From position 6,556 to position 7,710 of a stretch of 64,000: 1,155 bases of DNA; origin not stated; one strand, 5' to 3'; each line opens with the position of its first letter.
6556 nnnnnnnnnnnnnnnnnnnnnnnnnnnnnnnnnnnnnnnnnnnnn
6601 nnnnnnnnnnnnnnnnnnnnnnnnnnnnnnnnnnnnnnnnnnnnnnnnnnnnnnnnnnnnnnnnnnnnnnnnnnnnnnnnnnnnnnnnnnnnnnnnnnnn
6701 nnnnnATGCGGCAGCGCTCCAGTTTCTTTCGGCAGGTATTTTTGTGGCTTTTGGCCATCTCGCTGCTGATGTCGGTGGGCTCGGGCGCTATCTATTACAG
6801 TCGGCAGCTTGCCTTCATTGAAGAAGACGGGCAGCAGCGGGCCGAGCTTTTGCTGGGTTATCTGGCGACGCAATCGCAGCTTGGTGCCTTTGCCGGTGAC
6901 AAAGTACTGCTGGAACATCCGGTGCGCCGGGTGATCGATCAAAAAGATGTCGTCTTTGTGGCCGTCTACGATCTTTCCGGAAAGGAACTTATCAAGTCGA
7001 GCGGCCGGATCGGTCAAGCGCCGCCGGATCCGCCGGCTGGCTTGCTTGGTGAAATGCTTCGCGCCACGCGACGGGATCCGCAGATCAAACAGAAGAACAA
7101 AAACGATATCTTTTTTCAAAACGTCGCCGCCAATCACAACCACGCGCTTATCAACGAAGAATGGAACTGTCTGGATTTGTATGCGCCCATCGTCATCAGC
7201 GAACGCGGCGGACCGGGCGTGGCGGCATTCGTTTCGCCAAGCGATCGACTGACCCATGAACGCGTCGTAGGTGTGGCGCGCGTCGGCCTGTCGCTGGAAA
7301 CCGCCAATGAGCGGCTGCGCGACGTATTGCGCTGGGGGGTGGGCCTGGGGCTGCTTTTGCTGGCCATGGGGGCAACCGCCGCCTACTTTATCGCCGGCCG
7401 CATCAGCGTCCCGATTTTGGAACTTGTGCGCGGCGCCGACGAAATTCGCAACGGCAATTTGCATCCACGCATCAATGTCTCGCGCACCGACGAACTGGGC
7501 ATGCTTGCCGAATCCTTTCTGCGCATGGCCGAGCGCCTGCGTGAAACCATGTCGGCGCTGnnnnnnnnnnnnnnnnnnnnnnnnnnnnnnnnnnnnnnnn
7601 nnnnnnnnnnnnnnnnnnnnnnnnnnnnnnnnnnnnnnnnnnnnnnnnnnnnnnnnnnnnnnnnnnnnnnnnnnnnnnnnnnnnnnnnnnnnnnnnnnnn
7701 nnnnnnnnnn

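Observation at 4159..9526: Four-gene sensor module: flippase-like membrane protein + ABC_sub_bind periplasmic protein + 948-aa HAMP-GAF histidine kinase + single-domain receiver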

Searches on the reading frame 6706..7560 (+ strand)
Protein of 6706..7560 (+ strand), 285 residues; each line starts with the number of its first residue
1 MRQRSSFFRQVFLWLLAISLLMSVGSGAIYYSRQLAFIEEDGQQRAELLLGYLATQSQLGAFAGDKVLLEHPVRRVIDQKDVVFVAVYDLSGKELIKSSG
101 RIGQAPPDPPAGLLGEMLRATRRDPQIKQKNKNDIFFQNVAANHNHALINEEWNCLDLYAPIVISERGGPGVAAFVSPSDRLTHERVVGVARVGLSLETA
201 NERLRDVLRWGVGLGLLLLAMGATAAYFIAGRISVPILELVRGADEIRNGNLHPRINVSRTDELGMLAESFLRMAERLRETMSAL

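Call 35: find_homologous_proteins(query=window:6706-7560:+)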
Query seq(285 aa) (285 aa): 4 proteins with E <= 0.001 among 8000 candidates.
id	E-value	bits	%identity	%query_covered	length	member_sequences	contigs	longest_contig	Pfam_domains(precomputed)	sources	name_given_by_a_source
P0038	5.8e-76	274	66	70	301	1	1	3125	-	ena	-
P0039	6.5e-56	208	45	100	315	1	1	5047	PF00672.31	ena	-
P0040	7.7e-44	168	55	54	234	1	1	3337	-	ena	-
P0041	1.0e-27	115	76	27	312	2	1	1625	-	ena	-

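Call 51: search_solved_structures(query=A3, max_evalue=10)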
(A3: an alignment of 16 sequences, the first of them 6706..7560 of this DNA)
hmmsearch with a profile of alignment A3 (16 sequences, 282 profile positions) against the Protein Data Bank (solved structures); distinct sequences matched with E-value up to 10: 28.
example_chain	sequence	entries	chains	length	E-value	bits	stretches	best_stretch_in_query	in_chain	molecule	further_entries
4gn0_A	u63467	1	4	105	1.2e-09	41.2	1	227-282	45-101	Hamp domain of AF1503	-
2l7h_A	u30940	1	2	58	3.9e-09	39.5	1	228-278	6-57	Uncharacterized protein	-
4cq4_A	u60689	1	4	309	9.7e-09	38.2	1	227-282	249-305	ENGINEERED VERSION OF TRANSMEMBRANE RECEPTOR AF1503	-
2lfr_A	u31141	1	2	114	2.4e-08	36.9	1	227-275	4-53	HAMP domain-containing protein, Osmolarity sensor protein EnzV chimera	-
2y0q_A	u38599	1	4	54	2.6e-08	36.8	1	228-278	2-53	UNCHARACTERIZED PROTEIN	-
2y21_A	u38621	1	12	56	3.4e-08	36.4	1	228-278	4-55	HAMP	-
3zcc_A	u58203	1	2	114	3.5e-08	36.4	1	228-275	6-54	HAMP, OSMOLARITY SENSOR PROTEIN ENVZ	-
2y20_A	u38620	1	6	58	4.9e-08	35.9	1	228-278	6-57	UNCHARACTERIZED PROTEIN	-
2y0t_A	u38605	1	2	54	6.8e-08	35.4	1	228-278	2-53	AF1503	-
2l7i_A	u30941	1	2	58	7.3e-08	35.3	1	228-278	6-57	Uncharacterized protein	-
3zrw_B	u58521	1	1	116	3.2e-07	33.2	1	228-276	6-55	AF1503 PROTEIN, OSMOLARITY SENSOR PROTEIN ENVZ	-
3zrw_A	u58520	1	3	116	3.3e-07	33.2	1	228-275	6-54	AF1503 PROTEIN, OSMOLARITY SENSOR PROTEIN ENVZ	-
2lfs_A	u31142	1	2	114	4.6e-07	32.7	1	227-275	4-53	HAMP domain-containing protein, Osmolarity sensor protein EnzV chimera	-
3zrx_A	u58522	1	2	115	6.4e-07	32.2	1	228-275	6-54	AF1503 PROTEIN, OSMOLARITY SENSOR PROTEIN ENVZ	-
3zrv_A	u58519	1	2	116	6.5e-07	32.2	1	228-275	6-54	HAMP, OSMOLARITY SENSOR PROTEIN ENVZ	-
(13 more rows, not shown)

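Call 56: predict_structure(alignment_id=A2)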
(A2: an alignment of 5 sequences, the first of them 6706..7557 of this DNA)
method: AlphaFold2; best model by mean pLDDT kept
length: 284 residues; sequences in the alignment: 5
mean_pLDDT: 57.4   pTM: 0.49
mean pLDDT of the five models: 57.4, 56.4, 56.4, 55.8, 46.6
residues with pLDDT >= 90: 0; 70-90: 70; 50-70: 115; < 50: 99
segments of 3 or more residues with pLDDT < 50: 1-5, 124-145, 167-184, 229-271, 274-279, 281-284
pLDDT, mean of each block of 10 residues (from residue 1): 55 68 57 56 64 69 77 81 81 83 70 71 46 38 49 65 54 37 57 70 55 57 52 38 37 35 43 48 44
secondary structure, 60 per line:
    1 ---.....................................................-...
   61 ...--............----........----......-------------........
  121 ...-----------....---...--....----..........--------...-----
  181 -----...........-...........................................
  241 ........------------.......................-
elements in order: H4-56 H58-63 H66-77 E82-89 E94-99 H113-123 H135-138 E147-150 E155-164 E186-196 H198-248 H261-283

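Call 62: fold_search(model_id=the predicted structure, library=pdb)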
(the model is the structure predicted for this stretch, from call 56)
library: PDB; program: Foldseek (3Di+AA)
matches with E <= 10: 226; with E <= 0.001: 1
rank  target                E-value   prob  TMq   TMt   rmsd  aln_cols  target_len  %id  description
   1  9a5d_A                1.5e-05  1.00  0.51  0.27  12.1       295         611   16  Integrative model of WALK-YYCH by crosslinking MS and deep learning (released 2024-09-18)
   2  9a65_B                1.3e-03  0.99  0.33  0.16  22.8       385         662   12  Integrative model of YVAQ-MCPB by crosslinking MS and deep learning (released 2024-09-18)
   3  9a69_B                2.5e-03  0.97  0.31  0.15  20.1       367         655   14  Integrative model of MCPB-MCPC by crosslinking MS and deep learning (released 2024-09-18)
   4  4u64                  2.7e-03  1.00  0.32  0.64  10.6       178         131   13  Structure of the periplasmic output domain of the Legionella pneumophila LapD ortholog CdgS9 in the apo state (released 2014-08-13)
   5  7dud_A                5.2e-03  1.00  0.32  0.55   9.1       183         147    8  Crystal Structure of erWalK (released 2022-01-19)
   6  1p0z_A                9.0e-03  1.00  0.32  0.63   4.8       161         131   14  Sensor Kinase CitA binding domain (released 2003-08-19)
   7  6lnp_B                1.0e-02  1.00  0.33  0.26   4.2       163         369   15  Crystal structure of citrate Biosensor (released 2020-05-06)
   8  4ywz_A                1.4e-02  0.99  0.32  0.56   9.8       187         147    8  Crystal structure of the extracellular receptor domain of the essential sensor kinase WalK from Staphylococcus aureus (released 2016-03-30)
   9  2j80_B                1.9e-02  1.00  0.33  0.67   4.8       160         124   14  Structure of Citrate-bound Periplasmic Domain of Sensor Histidine Kinase CitA (released 2007-10-23)
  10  8fw5_G                2.1e-02  0.44  0.18  0.28  13.1       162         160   15  Chimeric HsGATOR1-SpGtr-SpLam complex (released 2023-07-26)
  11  2j80_A                2.2e-02  1.00  0.34  0.66   4.8       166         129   14  Structure of Citrate-bound Periplasmic Domain of Sensor Histidine Kinase CitA (released 2007-10-23)
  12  5yk3_C                2.5e-02  0.63  0.20  0.37  12.1       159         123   14  human Ragulator complex (released 2019-01-23)
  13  4ywz_B                2.7e-02  0.95  0.29  0.50  10.3       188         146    8  Crystal structure of the extracellular receptor domain of the essential sensor kinase WalK from Staphylococcus aureus (released 2016-03-30)
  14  5is1                  3.2e-02  0.99  0.36  0.64   4.6       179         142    6  Crystal structure of the extracellular domain of sensor histidine kinase YycG from Staphylococcus aureus at 2.0 Angstrom (released 2016-07-20)
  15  5ku5_C                3.2e-02  0.75  0.25  0.42  14.1       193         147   12  Crystal Structure of CusS Sensor Domain with Silver Bound (released 2016-09-14)
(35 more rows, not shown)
